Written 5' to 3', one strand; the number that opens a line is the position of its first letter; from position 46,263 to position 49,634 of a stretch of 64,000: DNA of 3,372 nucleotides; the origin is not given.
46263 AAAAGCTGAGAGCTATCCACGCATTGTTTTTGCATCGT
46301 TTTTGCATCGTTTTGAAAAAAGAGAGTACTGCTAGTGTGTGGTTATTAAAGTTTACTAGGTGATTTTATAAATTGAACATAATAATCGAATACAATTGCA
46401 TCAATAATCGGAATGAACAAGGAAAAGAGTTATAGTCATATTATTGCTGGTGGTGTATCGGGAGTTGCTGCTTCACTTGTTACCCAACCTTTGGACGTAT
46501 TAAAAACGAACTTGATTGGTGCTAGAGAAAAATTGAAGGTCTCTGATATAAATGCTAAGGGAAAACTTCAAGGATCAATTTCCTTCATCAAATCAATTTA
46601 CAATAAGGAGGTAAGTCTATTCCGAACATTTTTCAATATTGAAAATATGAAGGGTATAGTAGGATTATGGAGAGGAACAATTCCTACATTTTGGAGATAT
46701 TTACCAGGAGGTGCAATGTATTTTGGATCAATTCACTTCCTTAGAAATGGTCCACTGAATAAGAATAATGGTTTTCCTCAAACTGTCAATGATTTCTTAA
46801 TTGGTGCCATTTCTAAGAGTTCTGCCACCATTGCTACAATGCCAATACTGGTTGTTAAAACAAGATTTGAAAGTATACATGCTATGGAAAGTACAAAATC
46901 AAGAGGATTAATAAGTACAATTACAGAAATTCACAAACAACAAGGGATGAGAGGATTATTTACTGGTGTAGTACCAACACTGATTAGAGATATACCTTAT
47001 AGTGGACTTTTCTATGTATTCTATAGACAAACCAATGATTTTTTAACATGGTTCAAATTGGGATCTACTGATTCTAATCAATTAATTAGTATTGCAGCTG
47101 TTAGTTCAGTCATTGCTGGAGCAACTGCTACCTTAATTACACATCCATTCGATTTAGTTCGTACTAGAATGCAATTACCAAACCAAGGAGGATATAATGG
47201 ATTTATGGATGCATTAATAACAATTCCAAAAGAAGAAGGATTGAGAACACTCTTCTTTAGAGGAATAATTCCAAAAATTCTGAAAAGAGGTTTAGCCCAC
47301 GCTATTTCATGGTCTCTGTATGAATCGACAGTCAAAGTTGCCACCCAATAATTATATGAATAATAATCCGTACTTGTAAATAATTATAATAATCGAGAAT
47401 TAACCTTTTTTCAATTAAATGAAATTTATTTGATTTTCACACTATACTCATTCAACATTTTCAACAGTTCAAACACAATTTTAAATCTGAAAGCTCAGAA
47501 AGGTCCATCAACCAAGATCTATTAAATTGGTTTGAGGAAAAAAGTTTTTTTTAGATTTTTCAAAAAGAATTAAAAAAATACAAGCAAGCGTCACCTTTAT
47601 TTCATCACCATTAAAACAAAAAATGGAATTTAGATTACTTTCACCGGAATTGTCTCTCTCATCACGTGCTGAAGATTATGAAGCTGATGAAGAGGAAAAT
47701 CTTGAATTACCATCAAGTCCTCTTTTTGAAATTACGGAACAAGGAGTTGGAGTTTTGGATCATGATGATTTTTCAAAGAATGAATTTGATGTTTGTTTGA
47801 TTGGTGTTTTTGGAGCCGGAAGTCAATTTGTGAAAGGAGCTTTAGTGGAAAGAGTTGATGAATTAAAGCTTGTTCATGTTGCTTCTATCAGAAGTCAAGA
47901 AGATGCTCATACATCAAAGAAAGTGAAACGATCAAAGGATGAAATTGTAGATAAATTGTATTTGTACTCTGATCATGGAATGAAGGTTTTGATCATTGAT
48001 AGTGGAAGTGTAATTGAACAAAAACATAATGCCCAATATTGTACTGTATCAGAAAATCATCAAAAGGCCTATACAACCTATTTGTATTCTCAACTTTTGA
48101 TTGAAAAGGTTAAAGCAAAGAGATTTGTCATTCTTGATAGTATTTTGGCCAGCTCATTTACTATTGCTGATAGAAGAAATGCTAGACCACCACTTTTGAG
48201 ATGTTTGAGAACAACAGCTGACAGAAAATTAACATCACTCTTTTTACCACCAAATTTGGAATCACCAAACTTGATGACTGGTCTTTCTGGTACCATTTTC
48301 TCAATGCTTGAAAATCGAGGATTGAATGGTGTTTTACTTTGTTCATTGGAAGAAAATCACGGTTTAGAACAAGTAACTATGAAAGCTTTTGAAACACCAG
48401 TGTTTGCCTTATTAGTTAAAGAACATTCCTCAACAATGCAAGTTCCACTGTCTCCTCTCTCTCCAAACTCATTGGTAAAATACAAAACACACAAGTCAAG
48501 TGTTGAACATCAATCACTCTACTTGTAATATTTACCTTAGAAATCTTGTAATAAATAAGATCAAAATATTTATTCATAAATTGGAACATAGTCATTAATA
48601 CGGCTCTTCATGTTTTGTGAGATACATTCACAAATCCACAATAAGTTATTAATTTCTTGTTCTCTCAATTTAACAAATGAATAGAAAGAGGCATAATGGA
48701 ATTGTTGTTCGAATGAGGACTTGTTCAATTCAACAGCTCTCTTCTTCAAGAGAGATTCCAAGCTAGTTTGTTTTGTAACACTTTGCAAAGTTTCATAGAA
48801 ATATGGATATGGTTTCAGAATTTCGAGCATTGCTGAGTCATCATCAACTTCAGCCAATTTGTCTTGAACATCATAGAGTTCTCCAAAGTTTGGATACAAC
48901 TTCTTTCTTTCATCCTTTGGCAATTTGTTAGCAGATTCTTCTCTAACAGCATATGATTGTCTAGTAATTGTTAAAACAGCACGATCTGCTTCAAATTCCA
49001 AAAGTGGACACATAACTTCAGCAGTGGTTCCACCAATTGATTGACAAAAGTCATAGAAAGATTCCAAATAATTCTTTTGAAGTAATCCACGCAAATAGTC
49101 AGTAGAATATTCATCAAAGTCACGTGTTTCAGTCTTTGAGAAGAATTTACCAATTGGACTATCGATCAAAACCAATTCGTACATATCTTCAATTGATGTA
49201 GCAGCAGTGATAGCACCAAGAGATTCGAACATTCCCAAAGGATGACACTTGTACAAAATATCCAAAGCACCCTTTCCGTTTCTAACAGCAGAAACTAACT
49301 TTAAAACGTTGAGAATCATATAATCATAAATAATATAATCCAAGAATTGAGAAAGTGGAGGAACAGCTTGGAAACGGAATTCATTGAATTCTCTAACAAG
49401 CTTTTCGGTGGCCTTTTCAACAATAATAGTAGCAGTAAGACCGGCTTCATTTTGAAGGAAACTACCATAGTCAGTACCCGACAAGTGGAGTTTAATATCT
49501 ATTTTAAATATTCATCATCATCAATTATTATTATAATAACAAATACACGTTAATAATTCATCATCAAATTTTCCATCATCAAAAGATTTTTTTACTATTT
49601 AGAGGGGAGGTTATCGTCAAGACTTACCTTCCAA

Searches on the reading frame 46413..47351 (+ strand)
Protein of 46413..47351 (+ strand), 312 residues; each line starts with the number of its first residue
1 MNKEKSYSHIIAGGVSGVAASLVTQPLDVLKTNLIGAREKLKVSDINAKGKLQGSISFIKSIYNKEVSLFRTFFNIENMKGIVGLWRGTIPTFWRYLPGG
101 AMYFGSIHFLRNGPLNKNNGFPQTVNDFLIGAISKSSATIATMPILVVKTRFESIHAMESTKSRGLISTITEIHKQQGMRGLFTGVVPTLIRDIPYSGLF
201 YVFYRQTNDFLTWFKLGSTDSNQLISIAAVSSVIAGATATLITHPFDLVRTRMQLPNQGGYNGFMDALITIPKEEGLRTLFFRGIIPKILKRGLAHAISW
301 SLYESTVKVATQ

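Call 19: search_protein_families(library=pfam, proteins=[window:46413-47351:+], max_evalue=0.001)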
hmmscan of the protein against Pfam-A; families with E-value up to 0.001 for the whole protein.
window:46413-47351:+ (312 aa): 1 family
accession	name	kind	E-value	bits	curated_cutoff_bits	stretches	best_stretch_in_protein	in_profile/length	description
PF00153.32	Mito_carr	-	1.3e-57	192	22.3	3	124-212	5-93/96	Mitochondrial carrier protein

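Call 53: list_cluster_members(proteins=[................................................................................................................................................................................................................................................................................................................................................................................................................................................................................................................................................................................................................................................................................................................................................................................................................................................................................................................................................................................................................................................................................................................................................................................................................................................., window:46413-47348:+, window:47623-48525:+, window:57351-58271:+, window:58920-59924:-, window:60158-60853:-, window:25664-26770:-, window:27247-28269:+])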
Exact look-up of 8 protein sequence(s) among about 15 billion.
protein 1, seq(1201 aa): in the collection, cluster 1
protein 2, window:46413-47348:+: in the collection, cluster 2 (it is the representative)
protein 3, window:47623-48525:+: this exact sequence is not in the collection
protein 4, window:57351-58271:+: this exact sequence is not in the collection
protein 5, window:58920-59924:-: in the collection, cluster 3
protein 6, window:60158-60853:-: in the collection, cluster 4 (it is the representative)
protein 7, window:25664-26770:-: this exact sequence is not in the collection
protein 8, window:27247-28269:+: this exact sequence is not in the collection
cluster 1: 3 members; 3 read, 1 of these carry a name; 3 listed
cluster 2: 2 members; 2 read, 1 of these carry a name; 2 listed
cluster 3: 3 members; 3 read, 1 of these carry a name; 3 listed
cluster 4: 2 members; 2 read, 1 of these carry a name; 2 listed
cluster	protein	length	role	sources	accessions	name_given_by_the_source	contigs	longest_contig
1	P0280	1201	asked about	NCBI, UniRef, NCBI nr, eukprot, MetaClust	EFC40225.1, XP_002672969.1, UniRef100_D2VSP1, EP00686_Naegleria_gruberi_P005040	ANK domain-containing protein [Naegleria gruberi] | ANK domain-containing protein n=1 Tax=Naegleria gruberi TaxID=5762 RepID=D2VSP1_NAEGR | XP_002672969.1 ANK domain-containing protein [Naegleria gruberi strain NEG-M]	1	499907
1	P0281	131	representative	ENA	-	-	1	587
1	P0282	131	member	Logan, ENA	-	-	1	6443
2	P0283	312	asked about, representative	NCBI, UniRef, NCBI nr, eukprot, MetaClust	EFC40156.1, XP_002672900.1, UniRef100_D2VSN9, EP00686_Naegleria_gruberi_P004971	predicted protein [Naegleria gruberi] | Predicted protein n=1 Tax=Naegleria gruberi TaxID=5762 RepID=D2VSN9_NAEGR | uncharacterized protein NAEGRDRAFT_72007 [Naegleria gruberi]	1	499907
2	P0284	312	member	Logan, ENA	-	-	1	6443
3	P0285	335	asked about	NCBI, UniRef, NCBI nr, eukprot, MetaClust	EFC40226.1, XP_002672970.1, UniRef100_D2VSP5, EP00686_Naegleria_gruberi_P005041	predicted protein [Naegleria gruberi] | Predicted protein n=1 Tax=Naegleria gruberi TaxID=5762 RepID=D2VSP5_NAEGR | uncharacterized protein NAEGRDRAFT_72014 [Naegleria gruberi]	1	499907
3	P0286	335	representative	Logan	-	-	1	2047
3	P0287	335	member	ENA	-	-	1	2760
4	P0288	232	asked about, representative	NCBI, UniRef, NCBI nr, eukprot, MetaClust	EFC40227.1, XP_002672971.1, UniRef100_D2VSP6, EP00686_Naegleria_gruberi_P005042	predicted protein [Naegleria gruberi] | Predicted protein n=1 Tax=Naegleria gruberi TaxID=5762 RepID=D2VSP6_NAEGR | uncharacterized protein NAEGRDRAFT_72015 [Naegleria gruberi]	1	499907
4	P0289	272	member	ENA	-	-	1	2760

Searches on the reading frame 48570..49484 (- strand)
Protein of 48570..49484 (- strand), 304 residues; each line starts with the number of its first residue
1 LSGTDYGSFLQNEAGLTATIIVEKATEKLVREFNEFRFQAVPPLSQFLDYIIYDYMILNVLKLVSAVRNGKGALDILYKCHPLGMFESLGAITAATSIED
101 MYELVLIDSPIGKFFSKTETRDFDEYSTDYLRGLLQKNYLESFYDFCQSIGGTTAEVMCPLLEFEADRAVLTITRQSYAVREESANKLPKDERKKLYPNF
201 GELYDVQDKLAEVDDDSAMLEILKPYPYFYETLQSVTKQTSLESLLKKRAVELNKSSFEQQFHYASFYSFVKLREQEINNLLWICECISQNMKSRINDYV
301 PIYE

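Call 19: search_protein_families(library=pfam, proteins=[window:48570-49484:-], max_evalue=0.001)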
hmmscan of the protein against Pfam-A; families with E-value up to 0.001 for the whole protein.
window:48570-49484:- (304 aa): 1 family
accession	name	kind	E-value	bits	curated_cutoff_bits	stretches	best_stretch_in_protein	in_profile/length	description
PF01992.21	vATP-synt_AC39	-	3.3e-64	217.8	29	1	2-299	35-339/339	ATP synthase (C/AC39) subunit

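Call 21: find_homologous_proteins(query=window:48570-49484:-, max_evalue=1e-40)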
Query window:48570-49484:- (304 aa): 215 proteins with E <= 1e-40 among 1360 candidates; the best 120 are listed.
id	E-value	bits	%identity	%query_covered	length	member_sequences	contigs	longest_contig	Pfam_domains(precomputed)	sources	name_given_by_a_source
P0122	1.1e-197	673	100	100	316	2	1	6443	PF01992.22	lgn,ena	-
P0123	2.4e-170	584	86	100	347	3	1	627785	PF01992.22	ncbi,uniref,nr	ncbi:hypothetical protein FDP41_006170 [Naegleria fowleri]|uniref:V-type proton ATPase subunit n=1 T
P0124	3.6e-167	573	82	100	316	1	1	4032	PF01992.22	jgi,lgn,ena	-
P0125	4.8e-164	563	82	100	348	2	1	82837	PF01992.22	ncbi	ncbi:hypothetical protein ABK040_014539 [Willaertia magna]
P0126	7.6e-139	480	68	100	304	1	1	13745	PF01992.22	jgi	jgi:V-type H+-transporting ATPase subunit d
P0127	2.9e-134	465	68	100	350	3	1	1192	PF01992.22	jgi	-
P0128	1.5e-133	463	66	100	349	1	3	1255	PF01992.22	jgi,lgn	-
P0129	2.1e-130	453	65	100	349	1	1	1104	PF01992.22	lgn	-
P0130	1.0e-129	450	66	100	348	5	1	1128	PF01992.22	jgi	jgi:V-type H+-transporting ATPase subunit d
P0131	4.6e-129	448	66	100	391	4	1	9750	PF01992.22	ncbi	-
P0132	2.2e-121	423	62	100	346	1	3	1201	PF01992.22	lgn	-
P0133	2.3e-117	410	62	100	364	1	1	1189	PF01992.22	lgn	-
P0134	4.0e-110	386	55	100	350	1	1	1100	PF01992.22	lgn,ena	-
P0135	4.0e-107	376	55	100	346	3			PF01992.22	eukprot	eukprot:gb/GECH01011636.1/.p1 GENE.gb/GECH01011636.1/~~gb/GECH01011636.1/.p1 ORF type:complete len:3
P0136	2.1e-106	374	56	100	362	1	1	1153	PF01992.22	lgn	-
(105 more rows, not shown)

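Call 22: find_encoding_contigs(protein=P0122, flank=6000, max_places=4)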
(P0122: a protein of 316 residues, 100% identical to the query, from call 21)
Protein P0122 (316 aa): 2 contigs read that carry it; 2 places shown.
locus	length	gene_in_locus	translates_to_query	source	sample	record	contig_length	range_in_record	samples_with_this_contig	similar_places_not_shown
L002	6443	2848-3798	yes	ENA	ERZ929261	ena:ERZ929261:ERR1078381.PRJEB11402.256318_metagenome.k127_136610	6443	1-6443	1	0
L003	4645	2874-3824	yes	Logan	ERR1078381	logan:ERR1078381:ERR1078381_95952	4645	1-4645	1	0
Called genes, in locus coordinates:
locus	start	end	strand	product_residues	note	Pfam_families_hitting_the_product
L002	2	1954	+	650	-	?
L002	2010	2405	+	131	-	PF01852:START (weak)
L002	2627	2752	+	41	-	-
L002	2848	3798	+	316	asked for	PF01992:vATP-synt_AC39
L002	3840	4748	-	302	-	PF16094:PAC1 (faint)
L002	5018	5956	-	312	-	PF00153:Mito_carr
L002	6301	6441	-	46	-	?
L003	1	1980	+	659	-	?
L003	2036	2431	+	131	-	PF01852:START (weak)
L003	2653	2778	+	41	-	-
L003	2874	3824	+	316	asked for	PF01992:vATP-synt_AC39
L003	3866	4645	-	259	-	?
